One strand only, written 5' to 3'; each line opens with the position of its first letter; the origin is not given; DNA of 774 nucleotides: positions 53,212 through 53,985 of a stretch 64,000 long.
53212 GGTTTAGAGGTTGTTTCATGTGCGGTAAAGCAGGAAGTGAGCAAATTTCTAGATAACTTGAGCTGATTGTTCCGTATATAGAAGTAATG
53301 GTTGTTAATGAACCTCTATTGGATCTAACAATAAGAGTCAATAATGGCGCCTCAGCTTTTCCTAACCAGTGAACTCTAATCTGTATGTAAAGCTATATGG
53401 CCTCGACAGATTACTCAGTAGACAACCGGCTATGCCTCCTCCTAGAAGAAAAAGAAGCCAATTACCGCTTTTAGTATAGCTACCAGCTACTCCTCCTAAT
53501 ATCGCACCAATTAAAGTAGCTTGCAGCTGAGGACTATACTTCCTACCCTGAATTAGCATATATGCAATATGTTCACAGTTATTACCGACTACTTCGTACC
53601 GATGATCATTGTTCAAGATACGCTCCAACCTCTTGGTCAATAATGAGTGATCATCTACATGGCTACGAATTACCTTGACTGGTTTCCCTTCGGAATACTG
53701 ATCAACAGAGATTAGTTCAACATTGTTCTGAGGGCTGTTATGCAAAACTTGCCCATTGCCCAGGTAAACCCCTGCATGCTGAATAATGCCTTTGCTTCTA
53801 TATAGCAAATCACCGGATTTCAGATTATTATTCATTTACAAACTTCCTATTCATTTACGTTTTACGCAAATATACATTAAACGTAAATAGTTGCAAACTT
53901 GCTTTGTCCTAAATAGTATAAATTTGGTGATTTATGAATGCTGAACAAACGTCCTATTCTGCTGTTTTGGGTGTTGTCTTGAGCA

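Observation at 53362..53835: Eukaryote-type PLAAT/HRASLS/LRAT-like phospholipase-acyltransferase with C-terminal membrane anchor in a bacterial island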

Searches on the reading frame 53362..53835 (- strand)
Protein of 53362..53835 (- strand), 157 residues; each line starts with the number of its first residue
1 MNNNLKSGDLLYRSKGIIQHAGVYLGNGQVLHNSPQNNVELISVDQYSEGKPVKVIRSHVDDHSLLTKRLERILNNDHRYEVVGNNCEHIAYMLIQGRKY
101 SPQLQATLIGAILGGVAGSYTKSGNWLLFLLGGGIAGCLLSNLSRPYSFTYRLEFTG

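Call 3: search_protein_families(library=pfam, proteins=[window:53362-53835:-], max_evalue=0.1)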
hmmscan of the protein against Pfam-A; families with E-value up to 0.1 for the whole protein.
window:53362-53835:- (157 aa): 4 families
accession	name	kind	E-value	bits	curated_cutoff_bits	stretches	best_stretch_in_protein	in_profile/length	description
PF04970.19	LRAT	-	7.9e-10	39.5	24.3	1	4-98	2-118/120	Lecithin retinol acyltransferase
PF00877.26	NLPC_P60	-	6.4e-08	33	23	1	3-45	49-92/105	NlpC/P60 family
PF05433.20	Rick_17kDa_Anti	-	3e-05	24.3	24.2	1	106-142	2-40/43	Glycine zipper 2TM domain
PF05820.16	Ac81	-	0.0026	17.8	25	1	45-98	72-126/178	Baculoviridae AC81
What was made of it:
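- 53404..53532 (-): C-terminal two-helix glycine-zipper membrane hairpin (residues 102-144). Pfam Glycine zipper 2TM PF05433, E=3e-5, residues 106-142 (call 3).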

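Call 6: search_protein_families(library=padloc, proteins=[window:53362-53835:-], max_evalue=0.01)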
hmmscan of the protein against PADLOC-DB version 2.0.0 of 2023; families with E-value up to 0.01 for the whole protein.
window:53362-53835:- (157 aa): 0 families

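Call 7: search_protein_families(library=ncbifam, proteins=[window:53362-53835:-], max_evalue=0.01)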
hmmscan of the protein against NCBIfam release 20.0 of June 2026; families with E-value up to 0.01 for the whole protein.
window:53362-53835:- (157 aa): 2 families
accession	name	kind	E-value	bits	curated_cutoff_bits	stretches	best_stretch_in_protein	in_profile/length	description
NF008096.1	PRK10838.1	equivalog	0.00035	20.4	186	1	3-45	128-171/189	bifunctional murein DD-endopeptidase/murein LD-carboxypeptidase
NF033742.1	NlpC_p60_RipB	exception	0.00044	20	335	1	4-38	150-184/206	NlpC/P60 family peptidoglycan endopeptidase RipB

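Call 10: find_homologous_proteins(query=window:53362-53835:-)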
Query window:53362-53835:- (157 aa): 60 proteins with E <= 0.001 among 129 candidates.
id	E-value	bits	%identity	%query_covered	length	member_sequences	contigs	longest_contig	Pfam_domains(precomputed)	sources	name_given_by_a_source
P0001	1.6e-99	348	100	100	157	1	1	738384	PF00877.26,PF04970.20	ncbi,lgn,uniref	ncbi:lecithin retinol acyltransferase family protein [Bacterioplanoides pacificum]|uniref:Lecithin r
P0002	3.9e-50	188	58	94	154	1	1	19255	PF00877.26,PF04970.20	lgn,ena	-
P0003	1.2e-46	176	55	94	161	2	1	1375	PF04970.20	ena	-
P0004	2.4e-46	175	51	80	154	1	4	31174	PF04970.20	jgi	-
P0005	2.6e-46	175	55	96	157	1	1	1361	PF00877.26,PF04970.20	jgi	jgi:cell wall-associated NlpC family hydrolase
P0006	5.4e-46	174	54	96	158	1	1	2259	PF00877.26,PF04970.20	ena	-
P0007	1.8e-44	169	54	97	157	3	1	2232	PF00877.26,PF04970.20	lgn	-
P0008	3.3e-44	168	53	92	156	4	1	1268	PF00877.26,PF04970.20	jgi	jgi:cell wall-associated NlpC family hydrolase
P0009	3.8e-44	168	52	94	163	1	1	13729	PF00877.26,PF04970.20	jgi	jgi:hypothetical protein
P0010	1.7e-43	166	55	94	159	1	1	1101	PF04970.20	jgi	-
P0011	2.1e-43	166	53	95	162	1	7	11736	PF04970.20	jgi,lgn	jgi:hypothetical protein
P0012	9.5e-43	164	53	94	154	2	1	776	PF04970.20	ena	-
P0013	3.9e-42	162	53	98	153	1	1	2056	PF00877.26,PF04970.20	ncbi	-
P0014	2.4e-41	159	53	94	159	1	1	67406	PF04970.20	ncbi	-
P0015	2.6e-41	159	52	98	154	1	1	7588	PF00877.26,PF04970.20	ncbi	-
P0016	3.0e-41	159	47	97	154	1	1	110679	PF00877.26,PF04970.20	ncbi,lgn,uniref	ncbi:lecithin retinol acyltransferase family protein [Sessilibacter corallicola]|uniref:LRAT domain-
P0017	8.7e-41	157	49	98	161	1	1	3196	PF00877.26,PF04970.20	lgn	-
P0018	2.4e-40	156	47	98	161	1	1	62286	PF04970.20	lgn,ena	-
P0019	2.7e-40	156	52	96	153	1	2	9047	PF00877.26,PF04970.20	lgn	-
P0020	7.9e-40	154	47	98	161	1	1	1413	PF00877.26,PF04970.20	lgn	-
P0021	1.5e-39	153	50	94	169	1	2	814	PF04970.20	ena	-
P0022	3.8e-39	152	52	94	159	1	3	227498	PF04970.20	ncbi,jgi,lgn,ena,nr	ncbi:hypothetical protein A9Q99_02230 [Gammaproteobacteria bacterium 45_16_T64]|nr:hypothetical prot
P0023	1.2e-38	150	48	94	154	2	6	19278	PF00877.26,PF04970.20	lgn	-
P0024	9.7e-38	147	53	95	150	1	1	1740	PF00877.26,PF04970.20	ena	-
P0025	1.6e-37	147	50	94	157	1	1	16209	PF04970.20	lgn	-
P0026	2.4e-37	146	48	96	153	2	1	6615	PF00877.26,PF04970.20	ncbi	-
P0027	2.7e-37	146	54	83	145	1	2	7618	PF04970.20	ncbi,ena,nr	ncbi:MAG: hypothetical protein JKY66_03230 [Spongiibacteraceae bacterium]|nr:hypothetical protein [S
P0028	1.2e-36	144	52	73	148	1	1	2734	PF00877.26,PF04970.20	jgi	jgi:lecithin:retinol acyltransferase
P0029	3.1e-36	143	46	94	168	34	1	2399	PF00877.26,PF04970.20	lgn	-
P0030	3.5e-36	142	45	94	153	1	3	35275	PF00877.26,PF04970.20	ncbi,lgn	-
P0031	4.5e-36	142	46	94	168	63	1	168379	PF00877.26,PF04970.20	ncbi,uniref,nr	ncbi:lecithin retinol acyltransferase family protein [Vibrio jasicida]|uniref:lecithin retinol acylt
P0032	8.6e-36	141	53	94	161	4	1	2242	PF04970.20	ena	-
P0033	9.1e-36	141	46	94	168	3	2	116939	PF00877.26,PF04970.20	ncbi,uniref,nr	ncbi:lecithin retinol acyltransferase family protein [Vibrio splendidus]|uniref:lecithin retinol acy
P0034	2.3e-35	140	44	94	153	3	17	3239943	PF00877.26,PF04970.20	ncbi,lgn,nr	ncbi:lecithin retinol acyltransferase family protein [Vibrio anguillarum]|nr:lecithin retinol acyltr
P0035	3.2e-35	139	43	95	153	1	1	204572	PF00877.26,PF04970.20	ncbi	ncbi:lecithin retinol acyltransferase family protein [Vibrio breoganii]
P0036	3.6e-35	139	44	98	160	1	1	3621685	PF04970.20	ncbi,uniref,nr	ncbi:lecithin retinol acyltransferase family protein [Thaumasiovibrio subtropicus]|uniref:lecithin r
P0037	3.6e-35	139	43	96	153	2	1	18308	PF00877.26,PF04970.20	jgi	jgi:hypothetical protein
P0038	3.9e-35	139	46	92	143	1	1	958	PF04970.20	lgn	-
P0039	4.4e-35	139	43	96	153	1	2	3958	PF00877.26,PF04970.20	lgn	-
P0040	4.6e-35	139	43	96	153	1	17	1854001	PF00877.26,PF04970.20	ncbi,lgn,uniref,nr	ncbi:hypothetical protein DDN98_10900 [Vibrio cholerae]|uniref:LRAT domain-containing protein n=1 Ta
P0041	6.3e-35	138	43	96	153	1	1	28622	PF00877.26,PF04970.20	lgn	-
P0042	6.5e-35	138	44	94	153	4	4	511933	PF00877.26,PF04970.20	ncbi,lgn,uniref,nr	ncbi:hypothetical protein GNP82_10775 [Aliivibrio fischeri]|uniref:lecithin retinol acyltransferase 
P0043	1.2e-34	137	43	96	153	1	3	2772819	PF00877.26,PF04970.20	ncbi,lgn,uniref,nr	ncbi:NC domain [Vibrio cincinnatiensis]|uniref:Lecithin retinol acyltransferase n=1 Tax=Vibrio cinci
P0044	1.7e-34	137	48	82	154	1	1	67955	PF00877.26,PF04970.20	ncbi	ncbi:MAG TPA: lecithin retinol acyltransferase family protein [Kangiella sp.]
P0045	2.4e-34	136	45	93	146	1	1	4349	PF04970.20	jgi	-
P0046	4.3e-34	136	43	94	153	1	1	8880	PF00877.26,PF04970.20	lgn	-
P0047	1.4e-33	134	46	94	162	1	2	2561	PF04970.20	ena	-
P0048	1.5e-33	134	43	94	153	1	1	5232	PF00877.26,PF04970.20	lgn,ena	-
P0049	1.6e-33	134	44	94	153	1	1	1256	PF00877.26,PF04970.20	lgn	-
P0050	3.1e-33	133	45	94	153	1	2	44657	PF00877.26,PF04970.20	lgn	-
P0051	4.1e-32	129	43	94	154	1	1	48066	PF00877.26,PF04970.20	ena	-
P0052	4.2e-31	126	45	94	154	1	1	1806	PF00877.26,PF04970.20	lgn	-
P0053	2.8e-30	123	44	94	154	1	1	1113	PF04970.20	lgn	-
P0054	2.0e-29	120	43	94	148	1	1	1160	PF00877.26,PF04970.20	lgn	-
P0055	4.3e-28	116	44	96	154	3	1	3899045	PF04970.20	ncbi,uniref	ncbi:hypothetical protein [Marinobacter sp. W-8]|uniref:hypothetical protein n=1 Tax=Marinobacter sp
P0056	8.4e-28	115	42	94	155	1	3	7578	PF04970.20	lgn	-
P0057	4.9e-27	113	44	95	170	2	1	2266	PF00877.26,PF04970.20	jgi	jgi:hypothetical protein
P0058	1.1e-25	108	39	96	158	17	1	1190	PF04970.20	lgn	-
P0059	6.6e-19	86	49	55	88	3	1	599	PF00877.26,PF04970.20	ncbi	ncbi:hypothetical protein EAY29_22585, partial [Vibrio anguillarum]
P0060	6.4e-17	80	58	39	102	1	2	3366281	PF00877.26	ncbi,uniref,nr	ncbi:hypothetical protein DYL72_11820 [Vibrio anguillarum]|uniref:NlpC/P60 domain-containing protein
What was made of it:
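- On Vertebrate PLAAT/HRASLS subfamily ('eukaryote-type'): The closest 60 proteins come from marine bacteria or marine metagenome contigs (call 10).
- All 60 close homologues come from marine bacteria or marine metagenomes (call 10).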

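Call 12: find_encoding_contigs(protein=P0034, flank=6000, max_places=6)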
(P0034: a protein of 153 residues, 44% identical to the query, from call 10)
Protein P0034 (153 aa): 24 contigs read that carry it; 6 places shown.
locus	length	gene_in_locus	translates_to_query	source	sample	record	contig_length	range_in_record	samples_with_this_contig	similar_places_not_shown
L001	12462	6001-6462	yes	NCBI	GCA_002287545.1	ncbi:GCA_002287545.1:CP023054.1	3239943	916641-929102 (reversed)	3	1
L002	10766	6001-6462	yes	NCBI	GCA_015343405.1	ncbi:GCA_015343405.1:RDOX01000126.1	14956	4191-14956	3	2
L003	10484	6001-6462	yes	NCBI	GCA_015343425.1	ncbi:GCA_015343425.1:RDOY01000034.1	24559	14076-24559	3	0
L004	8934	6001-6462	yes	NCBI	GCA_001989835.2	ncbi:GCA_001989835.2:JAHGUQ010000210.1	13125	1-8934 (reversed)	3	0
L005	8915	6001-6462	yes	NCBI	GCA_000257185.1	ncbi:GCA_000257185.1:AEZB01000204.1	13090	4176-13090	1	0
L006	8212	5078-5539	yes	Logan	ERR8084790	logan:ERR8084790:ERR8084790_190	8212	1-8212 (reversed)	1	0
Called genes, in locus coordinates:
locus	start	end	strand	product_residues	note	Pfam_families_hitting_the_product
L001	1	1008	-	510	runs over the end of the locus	PF12161:HsdM_N (faint), PF02384:N6_Mtase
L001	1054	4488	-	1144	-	PF04313:HSDR_N (weak), PF00270:DEAD, PF04851:ResIII, PF18766:SWI2_SNF2, PF00271:Helicase_C (weak), PF08463:EcoEI_R_C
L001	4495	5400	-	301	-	PF14338:Mrr_N, PF04471:Mrr_cat, PF22722:NA-iREase1, PF13156:Mrr_cat_2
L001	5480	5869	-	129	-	PF13744:HTH_37 (weak), PF13560:HTH_31 (weak), PF01381:HTH_3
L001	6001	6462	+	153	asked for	PF00877:NLPC_P60 (weak), PF04970:LRAT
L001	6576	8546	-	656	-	PF04851:ResIII (weak), PF00580:UvrD-helicase, PF09848:SLFN-g3_helicase (faint), PF13245:AAA_19 (weak), PF13361:UvrD_C (faint)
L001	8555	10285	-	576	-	PF05127:NAT10_TcmA_helicase (faint), PF13086:AAA_11, PF13604:AAA_30, PF01443:Viral_helicase1 (faint), PF13245:AAA_19, PF13086:AAA_11, PF13087:AAA_12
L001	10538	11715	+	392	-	PF01527:HTH_Tnp_1, PF13518:HTH_28 (weak), PF13384:HTH_23 (faint), PF13551:HTH_29 (faint), PF13276:HTH_21, PF00665:rve, PF13683:rve_3, PF13333:rve_2 (faint)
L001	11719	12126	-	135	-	PF09848:SLFN-g3_helicase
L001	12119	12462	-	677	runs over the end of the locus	-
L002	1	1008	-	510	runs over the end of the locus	PF12161:HsdM_N (faint), PF02384:N6_Mtase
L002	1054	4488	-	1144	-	PF04313:HSDR_N (weak), PF00270:DEAD, PF04851:ResIII, PF18766:SWI2_SNF2, PF00271:Helicase_C (weak), PF08463:EcoEI_R_C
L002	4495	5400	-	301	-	PF14338:Mrr_N, PF04471:Mrr_cat, PF22722:NA-iREase1, PF13156:Mrr_cat_2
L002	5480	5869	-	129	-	PF13744:HTH_37 (weak), PF13560:HTH_31 (weak), PF01381:HTH_3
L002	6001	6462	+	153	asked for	PF00877:NLPC_P60 (weak), PF04970:LRAT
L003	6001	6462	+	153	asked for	PF00877:NLPC_P60 (weak), PF04970:LRAT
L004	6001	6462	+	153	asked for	PF00877:NLPC_P60 (weak), PF04970:LRAT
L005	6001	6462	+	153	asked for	PF00877:NLPC_P60 (weak), PF04970:LRAT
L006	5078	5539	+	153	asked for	PF00877:NLPC_P60 (weak), PF04970:LRAT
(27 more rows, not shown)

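Call 13: find_encoding_contigs(protein=P0016, flank=6000, max_places=3)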
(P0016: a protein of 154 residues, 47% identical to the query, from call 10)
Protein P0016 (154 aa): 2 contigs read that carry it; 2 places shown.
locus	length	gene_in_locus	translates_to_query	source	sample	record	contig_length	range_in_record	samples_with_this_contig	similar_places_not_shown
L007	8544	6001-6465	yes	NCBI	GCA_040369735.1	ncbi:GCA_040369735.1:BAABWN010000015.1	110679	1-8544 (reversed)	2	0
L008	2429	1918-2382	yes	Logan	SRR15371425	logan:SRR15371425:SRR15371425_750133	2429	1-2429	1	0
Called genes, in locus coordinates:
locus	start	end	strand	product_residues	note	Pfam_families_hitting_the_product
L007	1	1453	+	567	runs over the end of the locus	PF02653:BPD_transp_2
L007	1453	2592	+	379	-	PF02653:BPD_transp_2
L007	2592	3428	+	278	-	PF00005:ABC_tran, PF13304:AAA_21 (faint), PF12399:BCA_ABC_TP_C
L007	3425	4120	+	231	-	PF00005:ABC_tran, PF13304:AAA_21 (faint)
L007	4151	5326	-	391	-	PF08808:RES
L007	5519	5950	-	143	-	PF12844:HTH_19 (weak), PF13560:HTH_31 (weak), PF01381:HTH_3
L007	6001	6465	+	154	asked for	PF00877:NLPC_P60 (weak), PF04970:LRAT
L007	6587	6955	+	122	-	PF05598:DUF772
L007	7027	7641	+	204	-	PF13751:DDE_Tnp_1_6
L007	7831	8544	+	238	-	?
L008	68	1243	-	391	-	PF08808:RES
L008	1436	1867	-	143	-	PF12844:HTH_19 (weak), PF13560:HTH_31 (weak), PF01381:HTH_3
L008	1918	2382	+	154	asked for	PF00877:NLPC_P60 (weak), PF04970:LRAT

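Call 14: find_encoding_contigs(protein=P0022, flank=6000, max_places=3)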
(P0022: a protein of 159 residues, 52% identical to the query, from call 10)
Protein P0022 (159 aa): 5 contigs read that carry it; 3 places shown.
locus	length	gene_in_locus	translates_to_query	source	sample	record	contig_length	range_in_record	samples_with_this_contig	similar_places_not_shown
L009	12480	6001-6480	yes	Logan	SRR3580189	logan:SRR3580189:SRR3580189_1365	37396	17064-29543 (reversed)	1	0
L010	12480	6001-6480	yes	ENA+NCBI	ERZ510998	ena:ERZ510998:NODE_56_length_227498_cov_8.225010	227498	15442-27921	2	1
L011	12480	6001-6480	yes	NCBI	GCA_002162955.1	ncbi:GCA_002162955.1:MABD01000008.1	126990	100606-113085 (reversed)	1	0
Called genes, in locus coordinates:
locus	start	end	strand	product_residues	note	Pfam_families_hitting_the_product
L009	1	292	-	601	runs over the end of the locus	PF03235:GmrSD_N, PF07510:GmrSD_C (faint)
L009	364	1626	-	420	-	PF08808:RES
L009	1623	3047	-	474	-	PF01420:Methylase_S (faint)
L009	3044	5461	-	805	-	PF12161:HsdM_N, PF07669:Eco57I (faint), PF02384:N6_Mtase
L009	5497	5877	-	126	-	PF13744:HTH_37 (weak), PF13560:HTH_31 (weak), PF01381:HTH_3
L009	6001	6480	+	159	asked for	PF04970:LRAT (faint)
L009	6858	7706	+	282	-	PF00520:Ion_trans, PF08016:PKD_channel (weak)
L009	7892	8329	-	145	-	PF03412:Peptidase_C39, PF09778:Guanylate_cyc_2 (weak)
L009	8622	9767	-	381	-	-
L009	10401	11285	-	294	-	-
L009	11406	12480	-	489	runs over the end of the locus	-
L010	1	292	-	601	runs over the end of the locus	PF03235:GmrSD_N, PF07510:GmrSD_C (faint)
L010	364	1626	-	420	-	PF08808:RES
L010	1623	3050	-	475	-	PF01420:Methylase_S (faint)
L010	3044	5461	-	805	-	PF12161:HsdM_N, PF07669:Eco57I (faint), PF02384:N6_Mtase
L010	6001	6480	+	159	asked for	PF04970:LRAT (faint)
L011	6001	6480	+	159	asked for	PF04970:LRAT (faint)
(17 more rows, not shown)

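Call 16: search_solved_structures(query=A1, max_evalue=1, show_alignments=3)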
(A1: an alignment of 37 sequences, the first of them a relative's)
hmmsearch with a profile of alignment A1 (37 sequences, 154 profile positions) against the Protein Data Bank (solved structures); distinct sequences matched with E-value up to 1: 28.
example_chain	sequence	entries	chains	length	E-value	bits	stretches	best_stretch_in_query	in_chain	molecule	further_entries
4dpz_X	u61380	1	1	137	6.1e-10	42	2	63-105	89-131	HRAS-like suppressor 2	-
4fa0_A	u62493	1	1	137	1.5e-09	40.8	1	6-105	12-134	Group XVI phospholipase A1/A2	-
4dot_A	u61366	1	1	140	1.9e-09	40.4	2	64-105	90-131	Group XVI phospholipase A2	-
7zom_A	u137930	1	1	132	2e-09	40.3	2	64-105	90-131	Phospholipase A and acyltransferase 3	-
4q95_A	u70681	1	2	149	2.7e-08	36.7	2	64-103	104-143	HRAS-like suppressor 3, Lecithin retinol acyltransferase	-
7c3z_A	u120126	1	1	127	2.2e-07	33.7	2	64-97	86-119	HRAS-like suppressor 3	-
2kyt_A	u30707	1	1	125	2.6e-07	33.5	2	64-97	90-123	Group XVI phospholipase A2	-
2lkt_A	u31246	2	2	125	3.3e-06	29.9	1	64-98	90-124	Retinoic acid receptor responder protein 3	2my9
2k1g_A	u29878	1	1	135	5.4e-06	29.2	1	2-46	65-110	Lipoprotein spr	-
7v6s_A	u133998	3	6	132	5.9e-06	29.1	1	2-46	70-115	Murein DD-endopeptidase MepS/Murein LD-carboxypeptidase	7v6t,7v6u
8xud_I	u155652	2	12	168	9.1e-06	28.5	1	2-46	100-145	Murein DD-endopeptidase MepS/Murein LD-carboxypeptidase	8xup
7zot_A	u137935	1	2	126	1.2e-05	28.1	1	64-95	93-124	Phospholipase A and acyltransferase 4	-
8a2f_A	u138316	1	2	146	0.001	21.8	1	10-113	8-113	2A protein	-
8v3w_H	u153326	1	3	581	0.0056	19.4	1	2-42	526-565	Hub-Hydrolase (CD1368)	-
7zua_A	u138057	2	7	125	0.008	18.9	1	10-113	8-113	Protein 2A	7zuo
6b8c_A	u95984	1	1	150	0.14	14.9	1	4-61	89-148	NLP/P60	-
3h41_A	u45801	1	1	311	0.27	13.9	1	3-45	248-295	NLP/P60 family protein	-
8er5_A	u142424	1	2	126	0.54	13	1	4-51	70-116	NlpC/P60 domain-containing protein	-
6bim_A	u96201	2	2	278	0.62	12.8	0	17-40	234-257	Clan CA, family C40, NlpC/P60 superfamily cysteine peptidase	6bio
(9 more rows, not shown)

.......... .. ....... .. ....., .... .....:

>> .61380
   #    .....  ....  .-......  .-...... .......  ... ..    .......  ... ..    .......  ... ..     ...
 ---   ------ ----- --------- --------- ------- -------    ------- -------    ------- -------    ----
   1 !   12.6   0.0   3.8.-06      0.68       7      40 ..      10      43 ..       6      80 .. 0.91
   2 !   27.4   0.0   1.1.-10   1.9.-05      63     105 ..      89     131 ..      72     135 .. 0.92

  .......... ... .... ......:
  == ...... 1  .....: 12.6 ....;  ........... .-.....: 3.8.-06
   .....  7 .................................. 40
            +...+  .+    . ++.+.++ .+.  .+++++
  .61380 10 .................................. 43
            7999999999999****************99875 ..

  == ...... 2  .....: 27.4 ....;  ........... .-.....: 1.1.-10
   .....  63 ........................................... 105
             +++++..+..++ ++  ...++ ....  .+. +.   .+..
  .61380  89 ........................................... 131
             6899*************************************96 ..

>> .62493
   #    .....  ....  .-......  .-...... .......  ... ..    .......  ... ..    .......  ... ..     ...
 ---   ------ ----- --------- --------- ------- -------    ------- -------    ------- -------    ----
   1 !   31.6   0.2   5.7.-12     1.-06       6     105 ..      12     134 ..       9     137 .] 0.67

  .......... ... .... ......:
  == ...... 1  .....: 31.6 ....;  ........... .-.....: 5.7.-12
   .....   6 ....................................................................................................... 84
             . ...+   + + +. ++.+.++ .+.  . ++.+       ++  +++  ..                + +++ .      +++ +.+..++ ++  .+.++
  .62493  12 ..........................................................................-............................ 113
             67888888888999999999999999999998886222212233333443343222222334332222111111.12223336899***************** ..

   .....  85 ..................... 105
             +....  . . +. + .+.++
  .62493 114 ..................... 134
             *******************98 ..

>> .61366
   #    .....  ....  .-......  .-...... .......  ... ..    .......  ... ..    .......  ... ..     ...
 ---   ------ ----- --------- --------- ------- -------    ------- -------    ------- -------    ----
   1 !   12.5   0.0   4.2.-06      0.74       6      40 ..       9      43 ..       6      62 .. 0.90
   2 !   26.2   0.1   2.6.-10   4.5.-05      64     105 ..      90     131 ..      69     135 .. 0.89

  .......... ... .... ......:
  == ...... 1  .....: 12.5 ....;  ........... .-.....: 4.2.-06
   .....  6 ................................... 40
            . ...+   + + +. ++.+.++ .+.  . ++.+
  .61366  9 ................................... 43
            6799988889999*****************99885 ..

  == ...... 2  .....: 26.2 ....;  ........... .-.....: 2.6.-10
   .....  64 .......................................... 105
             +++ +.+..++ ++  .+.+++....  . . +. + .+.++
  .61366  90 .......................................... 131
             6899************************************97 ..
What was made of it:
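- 53536..53835 (-): Cytoplasmic catalytic domain (residues 1-100). His20 is at 53776-53778, His32 at 53740-53742, and Cys87 of NCEH at 53575-53577. Aligned to the PLAAT2/3 catalytic residues (call 16).
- On LRAT-like family (Pfam PF04970; permuted NlpC/P60): They align to the HWAIYVG...VVH and NCEHF segments of PLAAT2/3 (call 16).
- On Canonical NlpC/P60 peptidoglycan hydrolases: NCBIfam scores are far below the cut-offs (calls 3, 7, 16).
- Checked: The family profile hits PLAAT2/PLAAT3/LRAT-chimera/PLAAT4 chains in the PDB at E=6e-10 to 1e-5, with both His residues and the NCEH Cys aligned (call 16).
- Profile hits to PLAAT2/3/4 with catalytic residues aligned (call 16).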
